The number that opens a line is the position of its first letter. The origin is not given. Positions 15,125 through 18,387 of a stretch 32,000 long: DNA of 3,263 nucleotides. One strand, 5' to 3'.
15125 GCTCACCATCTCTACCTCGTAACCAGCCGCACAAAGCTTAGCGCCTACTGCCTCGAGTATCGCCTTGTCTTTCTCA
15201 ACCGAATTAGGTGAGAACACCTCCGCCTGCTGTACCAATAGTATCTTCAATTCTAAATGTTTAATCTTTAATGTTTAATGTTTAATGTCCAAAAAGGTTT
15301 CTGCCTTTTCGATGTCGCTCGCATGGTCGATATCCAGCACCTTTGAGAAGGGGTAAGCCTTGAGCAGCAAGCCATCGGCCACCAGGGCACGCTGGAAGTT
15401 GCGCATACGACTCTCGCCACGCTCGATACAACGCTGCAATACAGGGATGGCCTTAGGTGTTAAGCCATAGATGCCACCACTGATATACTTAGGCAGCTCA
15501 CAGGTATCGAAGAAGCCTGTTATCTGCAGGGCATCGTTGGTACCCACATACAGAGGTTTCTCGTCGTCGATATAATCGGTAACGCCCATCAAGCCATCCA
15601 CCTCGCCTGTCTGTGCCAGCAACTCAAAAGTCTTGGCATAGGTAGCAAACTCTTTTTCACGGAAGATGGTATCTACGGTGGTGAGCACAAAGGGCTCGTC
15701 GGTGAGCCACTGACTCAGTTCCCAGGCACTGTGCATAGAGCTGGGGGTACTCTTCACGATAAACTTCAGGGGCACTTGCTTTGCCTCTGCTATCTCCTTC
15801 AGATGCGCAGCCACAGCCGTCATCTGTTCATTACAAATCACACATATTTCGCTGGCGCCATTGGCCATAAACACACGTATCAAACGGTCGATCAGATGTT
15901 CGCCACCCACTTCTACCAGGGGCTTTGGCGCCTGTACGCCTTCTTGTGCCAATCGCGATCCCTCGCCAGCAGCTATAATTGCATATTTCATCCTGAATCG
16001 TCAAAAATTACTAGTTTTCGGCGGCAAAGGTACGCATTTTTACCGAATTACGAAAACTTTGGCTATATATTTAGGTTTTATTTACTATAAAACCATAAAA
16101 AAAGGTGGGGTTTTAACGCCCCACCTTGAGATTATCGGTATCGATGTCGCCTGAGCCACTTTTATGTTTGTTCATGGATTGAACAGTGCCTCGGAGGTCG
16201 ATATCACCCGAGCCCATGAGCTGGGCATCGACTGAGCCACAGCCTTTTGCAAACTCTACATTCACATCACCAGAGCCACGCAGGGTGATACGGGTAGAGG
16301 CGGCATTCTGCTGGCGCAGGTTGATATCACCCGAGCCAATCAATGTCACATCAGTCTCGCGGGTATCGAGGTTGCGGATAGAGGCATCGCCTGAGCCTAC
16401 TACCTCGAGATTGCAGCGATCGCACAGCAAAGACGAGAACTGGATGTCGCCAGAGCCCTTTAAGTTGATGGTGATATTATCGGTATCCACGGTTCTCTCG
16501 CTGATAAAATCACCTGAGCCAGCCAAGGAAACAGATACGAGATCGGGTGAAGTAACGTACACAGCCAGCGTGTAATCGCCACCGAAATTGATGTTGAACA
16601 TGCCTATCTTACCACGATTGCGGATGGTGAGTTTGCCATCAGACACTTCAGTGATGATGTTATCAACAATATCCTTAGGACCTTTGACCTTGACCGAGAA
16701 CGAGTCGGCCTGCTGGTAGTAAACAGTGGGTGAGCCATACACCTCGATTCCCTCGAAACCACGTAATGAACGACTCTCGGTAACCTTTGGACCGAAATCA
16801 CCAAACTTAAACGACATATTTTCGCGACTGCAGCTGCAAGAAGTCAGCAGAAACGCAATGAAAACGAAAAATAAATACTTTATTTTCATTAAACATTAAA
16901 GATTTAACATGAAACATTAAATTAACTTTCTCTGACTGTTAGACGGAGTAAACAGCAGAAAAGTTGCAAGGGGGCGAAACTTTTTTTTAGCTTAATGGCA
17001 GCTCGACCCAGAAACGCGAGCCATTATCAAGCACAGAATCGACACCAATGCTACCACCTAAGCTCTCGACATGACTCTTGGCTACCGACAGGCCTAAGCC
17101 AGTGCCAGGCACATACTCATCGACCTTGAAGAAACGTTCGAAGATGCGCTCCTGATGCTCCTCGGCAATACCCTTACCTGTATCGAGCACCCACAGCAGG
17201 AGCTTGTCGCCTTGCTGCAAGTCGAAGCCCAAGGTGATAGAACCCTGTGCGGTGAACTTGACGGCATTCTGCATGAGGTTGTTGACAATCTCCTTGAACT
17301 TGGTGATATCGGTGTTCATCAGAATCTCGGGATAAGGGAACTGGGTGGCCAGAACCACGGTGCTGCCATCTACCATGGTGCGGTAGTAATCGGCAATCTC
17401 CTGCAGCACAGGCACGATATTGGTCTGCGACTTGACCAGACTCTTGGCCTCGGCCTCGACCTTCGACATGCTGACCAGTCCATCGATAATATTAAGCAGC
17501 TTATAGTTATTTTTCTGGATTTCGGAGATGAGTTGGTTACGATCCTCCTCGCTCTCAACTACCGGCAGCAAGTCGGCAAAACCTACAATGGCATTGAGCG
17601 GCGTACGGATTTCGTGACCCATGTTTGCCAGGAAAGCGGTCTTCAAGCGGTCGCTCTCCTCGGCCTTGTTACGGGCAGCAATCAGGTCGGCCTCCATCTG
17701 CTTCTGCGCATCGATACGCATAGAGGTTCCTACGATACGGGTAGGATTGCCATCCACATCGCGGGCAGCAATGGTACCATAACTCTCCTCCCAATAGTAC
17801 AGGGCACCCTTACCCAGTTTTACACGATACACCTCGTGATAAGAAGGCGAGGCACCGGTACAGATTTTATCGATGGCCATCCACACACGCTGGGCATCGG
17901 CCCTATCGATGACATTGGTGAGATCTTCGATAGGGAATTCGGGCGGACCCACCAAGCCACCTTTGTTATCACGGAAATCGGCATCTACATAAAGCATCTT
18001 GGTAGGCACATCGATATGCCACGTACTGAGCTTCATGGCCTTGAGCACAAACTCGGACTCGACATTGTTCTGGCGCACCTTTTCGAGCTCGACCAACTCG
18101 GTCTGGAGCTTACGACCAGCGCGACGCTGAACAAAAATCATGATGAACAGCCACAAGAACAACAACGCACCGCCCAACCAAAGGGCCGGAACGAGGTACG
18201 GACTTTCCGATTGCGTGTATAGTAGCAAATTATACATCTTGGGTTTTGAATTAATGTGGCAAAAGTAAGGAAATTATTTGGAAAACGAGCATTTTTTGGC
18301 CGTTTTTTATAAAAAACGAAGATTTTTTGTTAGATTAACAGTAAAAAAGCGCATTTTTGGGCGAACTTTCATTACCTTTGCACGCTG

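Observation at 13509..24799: Dispersed 7-8 bp tandem AT-rich micro-repeat arrays occupy most gene junctions and donate stop and start codons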

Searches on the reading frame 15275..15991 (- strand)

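Call 6: search_protein_families(library=pfam, proteins=[window:15275-15991:-])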
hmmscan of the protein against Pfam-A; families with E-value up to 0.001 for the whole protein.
window:15275-15991:- (238 aa): 2 families
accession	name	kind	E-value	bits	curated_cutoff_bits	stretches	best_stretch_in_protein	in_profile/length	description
PF00483.29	NTP_transferase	-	1.7e-12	47.9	21.2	1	5-232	4-240/245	Nucleotidyl transferase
PF12804.13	NTP_transf_3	-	1.6e-09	38.6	27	1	4-116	2-104/160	MobA-like NTP transferase domain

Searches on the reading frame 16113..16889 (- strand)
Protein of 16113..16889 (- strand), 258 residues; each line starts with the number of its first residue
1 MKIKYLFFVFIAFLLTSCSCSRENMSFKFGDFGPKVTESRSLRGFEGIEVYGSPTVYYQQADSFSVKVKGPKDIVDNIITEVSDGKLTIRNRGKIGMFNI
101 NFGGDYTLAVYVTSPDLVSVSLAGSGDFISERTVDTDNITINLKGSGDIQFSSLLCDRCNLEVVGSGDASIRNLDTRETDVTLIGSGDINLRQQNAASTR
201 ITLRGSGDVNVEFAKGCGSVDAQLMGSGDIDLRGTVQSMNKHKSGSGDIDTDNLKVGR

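Call 7: search_protein_families(library=pfam, proteins=[window:16113-16889:-])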
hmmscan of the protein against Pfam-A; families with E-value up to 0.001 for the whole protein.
window:16113-16889:- (258 aa): 2 families
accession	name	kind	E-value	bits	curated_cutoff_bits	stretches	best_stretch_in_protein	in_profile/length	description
PF10988.14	DUF2807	-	5.4e-38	131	24.2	2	45-211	2-159/181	Putative auto-transporter adhesin, head GIN domain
PF13349.12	DUF4097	-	3.6e-12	46.6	22.9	1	48-253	4-212/247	Toastrack DUF4097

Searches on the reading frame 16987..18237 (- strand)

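Call 7: search_protein_families(library=pfam, proteins=[window:16987-18237:-])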
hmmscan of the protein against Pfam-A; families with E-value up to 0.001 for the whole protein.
window:16987-18237:- (416 aa): 3 families
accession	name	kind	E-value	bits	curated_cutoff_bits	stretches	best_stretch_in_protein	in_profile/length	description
PF02518.31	HATPase_c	-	3e-22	79.6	26.4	1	310-415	2-109/111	Histidine kinase-, DNA gyrase B-, and HSP90-like ATPase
PF00512.31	HisKA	-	1.8e-13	50.8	26.9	1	199-263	2-66/66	His Kinase A (phospho-acceptor) domain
PF08447.18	PAS_3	-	0.00012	22.7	25.6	1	104-171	24-88/89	PAS fold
